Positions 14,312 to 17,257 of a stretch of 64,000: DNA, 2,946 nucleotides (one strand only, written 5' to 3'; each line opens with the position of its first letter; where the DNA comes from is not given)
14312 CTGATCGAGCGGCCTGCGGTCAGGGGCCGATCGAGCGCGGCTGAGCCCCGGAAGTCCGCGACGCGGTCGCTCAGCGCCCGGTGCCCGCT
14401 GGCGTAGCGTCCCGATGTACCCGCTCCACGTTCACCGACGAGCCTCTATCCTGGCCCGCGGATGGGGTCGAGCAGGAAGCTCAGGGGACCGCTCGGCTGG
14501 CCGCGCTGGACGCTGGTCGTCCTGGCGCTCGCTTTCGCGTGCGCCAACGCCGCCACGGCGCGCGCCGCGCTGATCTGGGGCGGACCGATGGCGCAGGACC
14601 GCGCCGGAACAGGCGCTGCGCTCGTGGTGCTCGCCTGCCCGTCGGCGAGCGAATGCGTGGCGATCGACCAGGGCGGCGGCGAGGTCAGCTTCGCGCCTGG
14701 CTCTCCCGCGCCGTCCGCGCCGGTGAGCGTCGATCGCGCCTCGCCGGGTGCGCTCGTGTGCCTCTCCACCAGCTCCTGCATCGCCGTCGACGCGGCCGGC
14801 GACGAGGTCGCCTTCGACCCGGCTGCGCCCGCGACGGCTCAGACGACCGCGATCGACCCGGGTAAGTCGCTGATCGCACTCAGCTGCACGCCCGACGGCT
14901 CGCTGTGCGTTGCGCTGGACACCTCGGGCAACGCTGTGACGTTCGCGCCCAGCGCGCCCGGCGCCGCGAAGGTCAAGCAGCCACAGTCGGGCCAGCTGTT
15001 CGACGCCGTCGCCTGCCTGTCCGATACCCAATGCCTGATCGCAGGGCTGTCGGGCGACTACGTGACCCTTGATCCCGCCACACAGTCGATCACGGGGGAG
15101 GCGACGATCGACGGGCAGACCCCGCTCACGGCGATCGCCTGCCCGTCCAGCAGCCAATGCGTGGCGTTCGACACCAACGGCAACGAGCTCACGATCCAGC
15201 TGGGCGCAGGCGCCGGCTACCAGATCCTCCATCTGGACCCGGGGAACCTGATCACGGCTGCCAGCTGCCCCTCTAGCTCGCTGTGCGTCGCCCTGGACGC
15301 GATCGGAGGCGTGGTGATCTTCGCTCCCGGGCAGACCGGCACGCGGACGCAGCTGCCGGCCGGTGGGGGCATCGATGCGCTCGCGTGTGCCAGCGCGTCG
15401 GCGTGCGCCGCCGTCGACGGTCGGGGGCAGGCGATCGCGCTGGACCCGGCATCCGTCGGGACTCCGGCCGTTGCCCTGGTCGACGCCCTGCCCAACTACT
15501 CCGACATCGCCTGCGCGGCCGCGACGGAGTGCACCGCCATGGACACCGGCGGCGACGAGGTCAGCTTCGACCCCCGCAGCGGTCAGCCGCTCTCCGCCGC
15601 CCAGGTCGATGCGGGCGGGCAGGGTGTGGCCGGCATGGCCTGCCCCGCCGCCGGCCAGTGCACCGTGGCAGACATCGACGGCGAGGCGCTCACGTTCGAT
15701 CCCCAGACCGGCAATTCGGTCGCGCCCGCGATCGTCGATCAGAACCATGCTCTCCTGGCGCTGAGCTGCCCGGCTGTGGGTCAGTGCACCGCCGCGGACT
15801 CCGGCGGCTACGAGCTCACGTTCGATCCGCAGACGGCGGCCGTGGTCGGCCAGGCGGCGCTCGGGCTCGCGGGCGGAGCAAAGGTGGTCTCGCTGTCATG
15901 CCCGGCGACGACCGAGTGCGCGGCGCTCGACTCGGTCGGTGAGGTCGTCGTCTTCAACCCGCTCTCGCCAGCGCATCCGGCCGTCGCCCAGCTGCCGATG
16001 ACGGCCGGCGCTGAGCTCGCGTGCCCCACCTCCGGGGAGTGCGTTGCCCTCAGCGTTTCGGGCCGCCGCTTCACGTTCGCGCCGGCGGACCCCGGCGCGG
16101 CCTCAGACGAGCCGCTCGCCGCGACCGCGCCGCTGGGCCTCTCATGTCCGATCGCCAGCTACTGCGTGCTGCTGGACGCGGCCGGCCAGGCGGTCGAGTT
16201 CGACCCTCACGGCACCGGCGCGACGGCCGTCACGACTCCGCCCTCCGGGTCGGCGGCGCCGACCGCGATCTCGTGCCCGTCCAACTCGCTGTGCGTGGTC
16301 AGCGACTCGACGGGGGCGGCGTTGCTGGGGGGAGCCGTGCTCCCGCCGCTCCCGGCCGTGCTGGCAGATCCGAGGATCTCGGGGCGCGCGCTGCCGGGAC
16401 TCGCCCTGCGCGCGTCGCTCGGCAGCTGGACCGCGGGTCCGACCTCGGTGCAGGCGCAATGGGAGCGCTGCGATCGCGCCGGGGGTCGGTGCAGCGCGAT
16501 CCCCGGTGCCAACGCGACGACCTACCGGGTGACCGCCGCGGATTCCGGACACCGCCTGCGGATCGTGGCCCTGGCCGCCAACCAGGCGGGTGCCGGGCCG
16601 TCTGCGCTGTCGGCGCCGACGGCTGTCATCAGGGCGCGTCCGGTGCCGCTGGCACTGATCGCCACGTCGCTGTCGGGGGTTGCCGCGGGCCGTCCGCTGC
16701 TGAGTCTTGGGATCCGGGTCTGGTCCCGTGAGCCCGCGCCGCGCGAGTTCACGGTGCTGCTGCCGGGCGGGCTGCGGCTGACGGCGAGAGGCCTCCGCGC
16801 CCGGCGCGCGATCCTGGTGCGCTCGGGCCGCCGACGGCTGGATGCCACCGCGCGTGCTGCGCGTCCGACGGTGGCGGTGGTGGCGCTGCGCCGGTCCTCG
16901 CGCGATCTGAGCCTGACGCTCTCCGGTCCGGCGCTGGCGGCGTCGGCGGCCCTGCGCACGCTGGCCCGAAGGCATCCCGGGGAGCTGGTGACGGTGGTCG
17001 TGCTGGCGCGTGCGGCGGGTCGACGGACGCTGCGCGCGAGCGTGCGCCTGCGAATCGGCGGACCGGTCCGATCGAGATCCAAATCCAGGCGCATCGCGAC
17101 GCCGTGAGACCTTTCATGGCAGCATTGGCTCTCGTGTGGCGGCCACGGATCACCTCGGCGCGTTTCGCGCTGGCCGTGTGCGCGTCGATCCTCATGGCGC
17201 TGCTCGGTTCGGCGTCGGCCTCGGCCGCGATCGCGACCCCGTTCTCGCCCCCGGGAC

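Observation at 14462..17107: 881-aa exported protein made of 14 tandem ~42-aa Cys-pair repeats that I cannot assign to a named family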

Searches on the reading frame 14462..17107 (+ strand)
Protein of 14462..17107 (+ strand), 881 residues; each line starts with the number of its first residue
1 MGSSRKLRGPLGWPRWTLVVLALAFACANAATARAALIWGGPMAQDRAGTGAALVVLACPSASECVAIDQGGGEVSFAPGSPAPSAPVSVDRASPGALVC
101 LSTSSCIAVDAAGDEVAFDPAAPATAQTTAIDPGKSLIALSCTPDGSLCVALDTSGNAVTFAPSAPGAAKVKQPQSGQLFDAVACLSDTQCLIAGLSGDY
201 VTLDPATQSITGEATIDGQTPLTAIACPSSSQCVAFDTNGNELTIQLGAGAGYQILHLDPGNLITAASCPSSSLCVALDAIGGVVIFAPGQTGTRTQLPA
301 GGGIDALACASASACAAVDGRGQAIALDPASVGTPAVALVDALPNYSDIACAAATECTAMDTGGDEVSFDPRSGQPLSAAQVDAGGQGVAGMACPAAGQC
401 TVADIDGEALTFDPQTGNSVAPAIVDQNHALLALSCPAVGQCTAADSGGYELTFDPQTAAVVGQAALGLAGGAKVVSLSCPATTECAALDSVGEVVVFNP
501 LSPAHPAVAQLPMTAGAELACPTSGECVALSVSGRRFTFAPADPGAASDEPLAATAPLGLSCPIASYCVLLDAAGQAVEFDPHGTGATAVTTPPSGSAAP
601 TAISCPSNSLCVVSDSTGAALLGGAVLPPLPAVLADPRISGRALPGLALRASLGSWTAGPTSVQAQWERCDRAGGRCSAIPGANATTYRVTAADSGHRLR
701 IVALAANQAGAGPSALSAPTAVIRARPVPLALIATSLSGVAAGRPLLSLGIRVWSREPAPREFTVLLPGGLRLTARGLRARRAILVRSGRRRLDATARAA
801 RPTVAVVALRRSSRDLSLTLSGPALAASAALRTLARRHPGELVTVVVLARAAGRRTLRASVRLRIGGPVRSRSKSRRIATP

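Call 4: search_protein_families(library=pfam, proteins=[window:14462-17107:+], max_evalue=1)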
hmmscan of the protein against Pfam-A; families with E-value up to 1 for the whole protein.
window:14462-17107:+ (881 aa): 3 families
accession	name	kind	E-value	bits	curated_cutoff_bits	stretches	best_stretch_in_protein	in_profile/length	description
PF23197.1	IG_AIR9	-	0.034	14.4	27.5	1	641-702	9-69/87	AIR9 A9 domain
PF14408.11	Actino_peptide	-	0.32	11.6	25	0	569-596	19-51/58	Ribosomally synthesised peptide in actinomycetes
PF25454.1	zf-C3HC4_IRF-2BP1_2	-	0.56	10.9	26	0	215-235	34-54/72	IRF-2BP1/2 C3HC4 zinc finger domain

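Call 5: search_protein_families(library=ncbifam, proteins=[window:14462-17107:+], max_evalue=1)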
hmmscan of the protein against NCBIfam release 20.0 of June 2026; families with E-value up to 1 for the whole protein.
window:14462-17107:+ (881 aa): 0 families

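Call 7: find_homologous_proteins(query=window:14462-17107:+)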
Query window:14462-17107:+ (881 aa): 159 proteins with E <= 0.001 among 8000 candidates; the best 120 are listed.
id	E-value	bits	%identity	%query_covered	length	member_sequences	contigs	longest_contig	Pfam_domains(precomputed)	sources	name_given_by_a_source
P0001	2.3e-279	947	58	94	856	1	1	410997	-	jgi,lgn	jgi:hypothetical protein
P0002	9.1e-276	936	55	95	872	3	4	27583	-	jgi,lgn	-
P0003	5.4e-166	572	42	95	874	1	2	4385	-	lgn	-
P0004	1.2e-163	565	41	98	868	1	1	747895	-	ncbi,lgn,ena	-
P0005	4.5e-161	556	39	97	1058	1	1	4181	-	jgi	jgi:hypothetical protein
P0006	1.1e-157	545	40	92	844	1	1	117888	PF25454.2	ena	-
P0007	2.4e-155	537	36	82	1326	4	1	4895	PF23197.2,PF25454.2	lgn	-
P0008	3.0e-154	534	40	90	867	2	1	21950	-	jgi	jgi:hypothetical protein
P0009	1.5e-152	528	40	92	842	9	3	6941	-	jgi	jgi:hypothetical protein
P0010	8.6e-152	526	38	94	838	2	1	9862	PF23197.2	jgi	jgi:hypothetical protein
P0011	1.1e-151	525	39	97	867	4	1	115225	-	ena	-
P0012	1.1e-150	522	33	81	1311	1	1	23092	-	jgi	jgi:hypothetical protein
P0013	1.6e-150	521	37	96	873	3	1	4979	-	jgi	jgi:hypothetical protein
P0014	2.9e-148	514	35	79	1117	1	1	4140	PF23197.2,PF25454.2,PF16709.12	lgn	-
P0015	2.7e-147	511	33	82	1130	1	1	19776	PF23197.2,PF16709.12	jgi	jgi:hypothetical protein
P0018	6.5e-116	407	32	75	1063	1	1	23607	PF13751.13,PF24534.2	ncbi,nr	ncbi:MAG TPA: hypothetical protein VKS25_02295 [Solirubrobacteraceae bacterium]|nr:hypothetical prot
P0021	5.8e-107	377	33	94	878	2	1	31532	-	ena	-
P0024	2.3e-104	369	32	85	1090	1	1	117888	PF16709.12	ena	-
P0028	1.5e-101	359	32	92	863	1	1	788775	-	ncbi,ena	-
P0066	7.7e-66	241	30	69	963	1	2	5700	PF18998.7,PF03793.25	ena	-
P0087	1.2e-51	194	31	65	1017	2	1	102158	PF16655.13,PF00041.28,PF16656.12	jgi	jgi:hypothetical protein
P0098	3.0e-47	180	28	64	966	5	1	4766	PF00704.35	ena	-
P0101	5.3e-44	169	39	15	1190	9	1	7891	PF22971.3,PF23197.2,PF04360.18,PF16709.12,PF19078.7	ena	-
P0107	3.8e-40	156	28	62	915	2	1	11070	PF19193.7,PF16640.12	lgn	-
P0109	2.8e-37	147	30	67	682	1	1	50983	PF19193.7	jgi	jgi:hypothetical protein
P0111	3.3e-37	146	38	32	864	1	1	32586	PF16499.12,PF17801.8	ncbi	ncbi:MAG TPA: glycoside hydrolase family 27 protein [Streptosporangiaceae bacterium]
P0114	1.2e-35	141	27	67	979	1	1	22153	PF07679.23,PF13927.13,PF14517.13,PF25293.2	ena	-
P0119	3.3e-31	127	27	68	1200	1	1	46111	PF18998.7,PF14870.13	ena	-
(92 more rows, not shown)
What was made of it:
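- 14462..17107 (+): Whole gene, 881 aa plus stop codon. There are 159 homologues, the best at 58% identity (call 7).
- All named homologues are 'hypothetical protein' (call 7).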

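Call 8: search_solved_structures(query=window:14462-17107:+, max_evalue=10)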
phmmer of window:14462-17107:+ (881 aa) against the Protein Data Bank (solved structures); distinct sequences matched with E-value up to 10: 0.
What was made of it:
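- Tried and rejected: PDB sequence searches found nothing with the whole protein (call 8).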

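Call 21: find_related_loci(query=window:14462-17104:+, collection=genome_contigs, flank=6000)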
Query window:14462-17104:+ (881 aa) in genome_contigs; peptide patterns used: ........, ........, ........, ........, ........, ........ (x = any residue, [..] = any of these).
107 stretches matched a pattern, but none encodes a relative of the query by tblastn (E <= 1e-3).
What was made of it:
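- Tried and rejected: The scan with the single protein found no relatives (call 21).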

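Call 22: find_encoding_contigs(protein=P0001, flank=8000, max_places=3)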
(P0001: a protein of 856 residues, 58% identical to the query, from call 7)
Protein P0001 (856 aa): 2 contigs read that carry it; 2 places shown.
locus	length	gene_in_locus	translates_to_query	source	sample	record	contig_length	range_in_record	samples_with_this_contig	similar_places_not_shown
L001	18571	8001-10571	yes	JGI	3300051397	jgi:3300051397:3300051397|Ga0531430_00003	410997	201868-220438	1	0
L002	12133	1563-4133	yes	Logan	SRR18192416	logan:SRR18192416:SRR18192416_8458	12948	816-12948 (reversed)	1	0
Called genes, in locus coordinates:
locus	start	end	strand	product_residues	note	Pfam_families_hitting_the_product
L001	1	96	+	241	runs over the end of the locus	PF13360:PQQ_2, PF01011:PQQ (faint)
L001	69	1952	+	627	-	PF01011:PQQ (faint), PF13570:Beta-prop_ACSF4 (faint), PF13360:PQQ_2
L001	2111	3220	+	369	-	PF25852:DUF6242_C (faint)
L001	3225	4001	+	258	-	PF25852:DUF6242_C (faint)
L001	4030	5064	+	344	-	PF00126:HTH_1, PF03466:LysR_substrate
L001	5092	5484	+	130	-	-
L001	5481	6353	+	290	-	PF00581:Rhodanese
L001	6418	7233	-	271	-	PF04542:Sigma70_r2, PF08281:Sigma70_r4_2, PF04545:Sigma70_r4 (weak), PF13490:zf-HC2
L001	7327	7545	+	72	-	PF11127:YgaP-like_TM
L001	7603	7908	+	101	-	-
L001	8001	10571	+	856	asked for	-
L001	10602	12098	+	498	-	-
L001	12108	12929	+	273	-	-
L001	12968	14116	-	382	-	PF00266:Aminotran_5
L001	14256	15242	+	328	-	PF00389:2-Hacid_dh, PF02826:2-Hacid_dh_C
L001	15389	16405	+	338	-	PF03328:HpcH_HpaI, PF15617:C-C_Bond_Lyase (faint), PF22484:DUF6986, PF01274:MS_TIM-barrel (faint)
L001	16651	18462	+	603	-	PF03460:NIR_SIR_ferr, PF01077:NIR_SIR, PF03460:NIR_SIR_ferr, PF01077:NIR_SIR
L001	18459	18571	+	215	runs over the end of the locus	PF01507:PAPS_reduct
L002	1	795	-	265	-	?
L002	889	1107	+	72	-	PF11127:YgaP-like_TM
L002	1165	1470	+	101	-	-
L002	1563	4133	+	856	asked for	-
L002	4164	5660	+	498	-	-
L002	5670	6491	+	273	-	-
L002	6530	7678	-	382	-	PF00266:Aminotran_5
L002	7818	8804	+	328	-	PF00389:2-Hacid_dh, PF02826:2-Hacid_dh_C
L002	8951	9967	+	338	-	PF03328:HpcH_HpaI, PF15617:C-C_Bond_Lyase (faint), PF22484:DUF6986, PF01274:MS_TIM-barrel (faint)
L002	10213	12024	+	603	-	PF03460:NIR_SIR_ferr, PF01077:NIR_SIR, PF03460:NIR_SIR_ferr, PF01077:NIR_SIR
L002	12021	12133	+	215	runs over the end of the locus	PF01507:PAPS_reduct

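Call 23: find_encoding_contigs(protein=P0004, flank=8000, max_places=3)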
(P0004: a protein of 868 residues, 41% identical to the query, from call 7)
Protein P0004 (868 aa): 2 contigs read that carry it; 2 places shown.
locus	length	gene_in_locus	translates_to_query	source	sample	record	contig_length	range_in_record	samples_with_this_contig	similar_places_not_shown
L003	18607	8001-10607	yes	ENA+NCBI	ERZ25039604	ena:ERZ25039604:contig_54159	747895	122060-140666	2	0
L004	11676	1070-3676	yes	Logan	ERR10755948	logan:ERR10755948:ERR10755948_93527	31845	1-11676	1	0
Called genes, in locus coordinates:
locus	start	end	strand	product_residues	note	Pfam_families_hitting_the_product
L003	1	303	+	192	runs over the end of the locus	PF02909:TetR_C_1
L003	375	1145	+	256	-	-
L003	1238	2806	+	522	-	PF01039:Carboxyl_trans, PF03255:ACCA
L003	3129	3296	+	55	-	-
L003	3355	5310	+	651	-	PF09286:Pro-kuma_activ, PF05345:He_PIG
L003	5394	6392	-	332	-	-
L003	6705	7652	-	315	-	PF02423:OCD_Mu_crystall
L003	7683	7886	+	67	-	-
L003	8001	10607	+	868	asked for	-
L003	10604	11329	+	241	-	-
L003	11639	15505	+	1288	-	PF16709:SCAB-Ig (faint), PF23197:IG_AIR9 (faint)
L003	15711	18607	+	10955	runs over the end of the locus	-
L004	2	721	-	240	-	?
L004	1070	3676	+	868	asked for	-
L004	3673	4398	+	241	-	-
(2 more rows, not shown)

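Call 28: predict_structure(alignment_id=A1)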
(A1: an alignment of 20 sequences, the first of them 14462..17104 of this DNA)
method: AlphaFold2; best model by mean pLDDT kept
length: 881 residues; sequences in the alignment: 20
mean_pLDDT: 85.4   pTM: 0.61
mean pLDDT of the five models: 85.4, 84.7, 83.4, 82.1, 68.6
residues with pLDDT >= 90: 443; 70-90: 340; 50-70: 58; < 50: 40
segments of 3 or more residues with pLDDT < 50: 1-13, 24-33, 868-881
pLDDT, mean of each block of 10 residues (from residue 1): 37 48 45 72 72 89 93 89 80 89 94 93 90 93 92 92 79 75 92 88 89 79 90 91 82 85 91 92 90 83 83 90 86 76 78 92 85 79 76 93 89 80 72 94 93 89 89 93 95 94 86 92 96 93 89 87 96 91 91 76 94 87 93 95 92 91 95 93 92 94 95 95 82 90 91 86 92 76 81 84 88 90 85 87 91 81 71 33 39
secondary structure, 60 per line:
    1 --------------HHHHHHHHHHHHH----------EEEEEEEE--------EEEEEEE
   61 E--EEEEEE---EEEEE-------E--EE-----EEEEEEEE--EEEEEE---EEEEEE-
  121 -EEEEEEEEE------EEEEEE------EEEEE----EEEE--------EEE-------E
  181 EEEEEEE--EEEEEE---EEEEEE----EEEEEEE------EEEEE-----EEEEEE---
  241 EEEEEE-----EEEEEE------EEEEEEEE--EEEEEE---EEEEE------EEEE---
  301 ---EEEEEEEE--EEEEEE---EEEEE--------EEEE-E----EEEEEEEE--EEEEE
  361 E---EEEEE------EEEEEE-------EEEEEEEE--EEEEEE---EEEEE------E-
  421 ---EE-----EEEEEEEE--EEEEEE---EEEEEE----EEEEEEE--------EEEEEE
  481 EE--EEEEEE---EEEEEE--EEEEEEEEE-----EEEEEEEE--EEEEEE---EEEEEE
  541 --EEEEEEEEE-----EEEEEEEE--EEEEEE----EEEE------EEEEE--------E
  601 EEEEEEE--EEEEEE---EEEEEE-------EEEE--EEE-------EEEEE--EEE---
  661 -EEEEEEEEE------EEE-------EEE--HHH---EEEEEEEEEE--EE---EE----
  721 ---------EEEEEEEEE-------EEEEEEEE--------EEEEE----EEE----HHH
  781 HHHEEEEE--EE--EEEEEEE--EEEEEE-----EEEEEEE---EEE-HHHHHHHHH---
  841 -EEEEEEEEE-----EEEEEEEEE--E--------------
elements in order (helices of 4 or more, strands of 3 or more residues): H15-27 E38-45 E54-61 E64-69 E73-77 E95-102 E105-110 E114-119 E122-130 E137-142 E149-153 E158-161 E170-172 E180-187 E190-195 E199-204 E209-215 E222-226 E232-237 E241-246 E252-257 E264-271 E274-279 E283-287 E294-297 E304-311 E314-319 E323-327 E336-339 E346-353 E356-361 E365-369 E376-381 E389-396 E399-404 E408-412 E431-438 E441-446 E450-455 E460-466 E475-482 E485-490 E494-499 E502-510 E516-523 E526-531 E535-540 E543-551 E557-564 E567-572 E577-580 E587-591 E600-607 E610-615 E619-624 E632-635 E638-640 E648-652 E655-657 E662-670 E677-679 E687-689 E698-707 E730-738 E746-753 E762-766 E771-773 H778-783 E784-788 E795-801 E804-809 E815-821 E825-827 H829-837 E842-850 E856-864
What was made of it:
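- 14567..14614 (+): N-terminal strand with the invariant W39-x-x-P42 motif (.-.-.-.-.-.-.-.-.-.). It may be the closing 'velcro' strand of a propeller. Strand E38-45 precedes blade 1 (call 28).
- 17057..17104 (+): Disordered basic tail (aa 866-881, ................). It is absent from the orthologues. pLDDT below 50 at aa 868-881 (call 28).
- On Beta-propeller fold, tandem 7+7: DSSP on the AF2 model shows four strands per unit at pLDDT 85 (call 28).
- AF2 gives pLDDT 85.4 and four strands per unit (call 28). The pairs sit on adjacent strands of a hairpin in every blade (call 28), as expected for cross-strand disulfides.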

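Call 31: fold_search(model_id=the predicted structure, library=pdb)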
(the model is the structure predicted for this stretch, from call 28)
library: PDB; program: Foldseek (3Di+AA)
matches with E <= 10: 2000; with E <= 0.001: 1703
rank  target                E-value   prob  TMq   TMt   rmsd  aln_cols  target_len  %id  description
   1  8i7o_P1               5.4e-22  1.00  0.43  0.57   8.5       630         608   14  In situ structure of axonemal doublet microtubules in mouse sperm with 16-nm repeat (released 2023-10-11)
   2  1nr0                  1.8e-21  1.00  0.47  0.64   7.0       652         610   11  Two Seven-Bladed Beta-Propeller Domains Revealed By The Structure Of A C. elegans Homologue Of Yeast Actin Interacting P (released 2003-07-01)
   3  5i2t                  1.8e-21  1.00  0.39  0.52   9.8       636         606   10  Domain characterization of the WD protein Pwp2 and their relevance in ribosome biogenesis (released 2017-06-21)
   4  7mq8_LT               4.8e-21  1.00  0.38  0.38  10.2       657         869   11  Cryo-EM structure of the human SSU processome, state pre-A1 (released 2021-09-22)
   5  9qfq_P                5.0e-21  1.00  0.49  0.67   6.4       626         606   10  Cryo-EM structure of the cofilactin barbed end bound by AIP1 (released 2025-10-08)
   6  9n6z_LT               5.2e-21  1.00  0.40  0.41   9.7       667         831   11  SSU processome maturation and disassembly, State D (released 2025-11-05)
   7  9n73_LR               6.1e-21  1.00  0.47  0.51   7.3       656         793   10  SSU processome maturation and disassembly, State G (released 2025-10-29)
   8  4nsx                  6.1e-21  1.00  0.38  0.48   9.4       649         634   11  Crystal Structure of the Utp21 tandem WD Domain (released 2014-02-19)
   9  7mqa_LT               6.7e-21  1.00  0.40  0.41   9.6       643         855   10  Cryo-EM structure of the human SSU processome, state post-A1 (released 2021-09-22)
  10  9n6z_LQ               6.7e-21  1.00  0.34  0.36  11.9       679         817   10  SSU processome maturation and disassembly, State D (released 2025-11-05)
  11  9g33_UU               8.4e-21  1.00  0.39  0.40  10.0       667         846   11  Stalled 90S - Utp23-Krr1-deltaC3 (released 2025-06-18)
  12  7som_b                1.1e-20  1.00  0.44  0.57   8.0       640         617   12  Ciliary C2 central pair apparatus isolated from Chlamydomonas reinhardtii (released 2022-04-13)
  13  9n73_LT               1.2e-20  1.00  0.41  0.41   9.4       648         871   11  SSU processome maturation and disassembly, State G (released 2025-10-29)
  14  9n6v_LQ               1.2e-20  1.00  0.35  0.36  11.8       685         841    9  SSU processome maturation and disassembly, State A (released 2025-11-05)
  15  9e2g_2B               1.6e-20  1.00  0.46  0.61   7.6       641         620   13  Cryo-EM structure of 48 nm repeat of microtubule doublet from T. brucei flagellum (released 2025-03-12)
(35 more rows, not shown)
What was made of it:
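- On Beta-propeller fold, tandem 7+7: The top 50 Foldseek hits are double seven-bladed propellers aligned over about 630-650 columns (call 31).
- On WD40 repeat (PF00400): Identity to the WD structural matches is 9-14% (call 31).
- Closest known: Tandem seven-bladed beta-propeller proteins. Same: About 630-650 columns align across both rings, with E about 1e-21 and TM up to 0.67 normalised to the target (call 31).
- TM normalised to the target reaches 0.67 for AIP1 (call 31).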

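Call 36: find_encoding_contigs(protein=P0002, flank=6000, max_places=1)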
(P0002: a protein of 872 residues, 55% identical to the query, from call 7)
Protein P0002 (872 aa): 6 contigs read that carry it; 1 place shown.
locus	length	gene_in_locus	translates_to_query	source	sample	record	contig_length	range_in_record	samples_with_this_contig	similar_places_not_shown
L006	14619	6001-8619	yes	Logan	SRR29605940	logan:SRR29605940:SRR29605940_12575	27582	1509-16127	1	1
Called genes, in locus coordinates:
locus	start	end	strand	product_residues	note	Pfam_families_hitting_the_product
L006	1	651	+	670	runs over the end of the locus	PF23366:Beta-prop_HVO_0234 (faint), PF25852:DUF6242_C (faint)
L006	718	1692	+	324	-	PF00126:HTH_1, PF03466:LysR_substrate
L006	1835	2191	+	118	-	-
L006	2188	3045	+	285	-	PF00581:Rhodanese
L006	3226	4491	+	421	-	PF01266:DAO (faint), PF07992:Pyr_redox_2, PF13454:NAD_binding_9 (faint)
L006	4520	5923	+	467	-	PF00753:Lactamase_B, PF00581:Rhodanese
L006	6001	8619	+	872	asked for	-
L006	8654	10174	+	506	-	-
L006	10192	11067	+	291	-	-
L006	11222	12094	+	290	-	-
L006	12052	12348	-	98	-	PF01909:NTP_transf_2, PF18765:Polbeta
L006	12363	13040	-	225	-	-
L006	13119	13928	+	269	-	-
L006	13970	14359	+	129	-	-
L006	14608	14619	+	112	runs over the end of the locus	-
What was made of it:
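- The closest orthologues lie next to sulfur-metabolism genes, including rhodanese genes, a lactamase_B-rhodanese fusion gene and a Pyr_redox_2 gene; sulfite reductase and PAPS reductase lie downstream in L001 only (calls 22, 36).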

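Call 37: find_encoding_contigs(protein=P0011, flank=6000, max_places=1)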
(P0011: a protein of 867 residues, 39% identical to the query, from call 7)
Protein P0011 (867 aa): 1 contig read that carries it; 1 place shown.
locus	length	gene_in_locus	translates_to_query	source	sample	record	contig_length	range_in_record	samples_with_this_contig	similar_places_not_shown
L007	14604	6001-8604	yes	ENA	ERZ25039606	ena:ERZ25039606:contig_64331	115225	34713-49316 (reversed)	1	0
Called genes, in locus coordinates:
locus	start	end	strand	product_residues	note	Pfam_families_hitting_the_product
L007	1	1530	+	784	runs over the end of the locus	PF20256:MoCoBD_2, PF02738:MoCoBD_1, PF20256:MoCoBD_2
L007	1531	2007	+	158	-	PF00111:Fer2 (weak), PF01799:Fer2_2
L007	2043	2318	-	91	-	-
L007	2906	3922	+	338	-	PF00264:Tyrosinase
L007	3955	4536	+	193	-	PF02012:BNR (faint)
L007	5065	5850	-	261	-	PF00378:ECH_1, PF16113:ECH_2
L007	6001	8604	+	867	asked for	-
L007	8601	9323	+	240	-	-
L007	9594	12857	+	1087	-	PF16709:SCAB-Ig (faint)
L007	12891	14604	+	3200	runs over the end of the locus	-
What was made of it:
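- Several paralogues occur per genome: two on the same contig in L003 and L007, and P0006 and P0024 share a contig length and source and so may lie on one contig (calls 7, 23, 37).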

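Call 38: find_encoding_contigs(protein=P0028, flank=6000, max_places=1)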
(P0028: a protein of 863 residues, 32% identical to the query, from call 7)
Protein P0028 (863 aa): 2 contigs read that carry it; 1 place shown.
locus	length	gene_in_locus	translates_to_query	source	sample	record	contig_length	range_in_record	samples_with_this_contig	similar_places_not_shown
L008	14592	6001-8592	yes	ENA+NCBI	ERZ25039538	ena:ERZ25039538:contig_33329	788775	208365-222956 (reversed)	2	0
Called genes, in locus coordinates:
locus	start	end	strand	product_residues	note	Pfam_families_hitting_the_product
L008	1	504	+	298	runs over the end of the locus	PF03631:Virul_fac_BrkB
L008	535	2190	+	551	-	PF02776:TPP_enzyme_N, PF00205:TPP_enzyme_M, PF02775:TPP_enzyme_C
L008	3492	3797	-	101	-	PF03795:YCII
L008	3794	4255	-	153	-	PF10604:Polyketide_cyc2 (weak), PF08327:AHSA1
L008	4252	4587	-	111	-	PF01022:HTH_5 (weak), PF12802:MarR_2 (faint), PF12840:HTH_20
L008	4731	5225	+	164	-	PF14340:DUF4395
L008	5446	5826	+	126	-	PF10604:Polyketide_cyc2, PF03364:Polyketide_cyc (weak)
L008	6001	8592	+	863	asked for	-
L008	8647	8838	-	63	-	-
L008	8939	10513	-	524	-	-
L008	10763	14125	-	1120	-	PF00082:Peptidase_S8, PF04151:PPC (faint)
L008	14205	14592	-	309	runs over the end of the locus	PF02541:Ppx-GppA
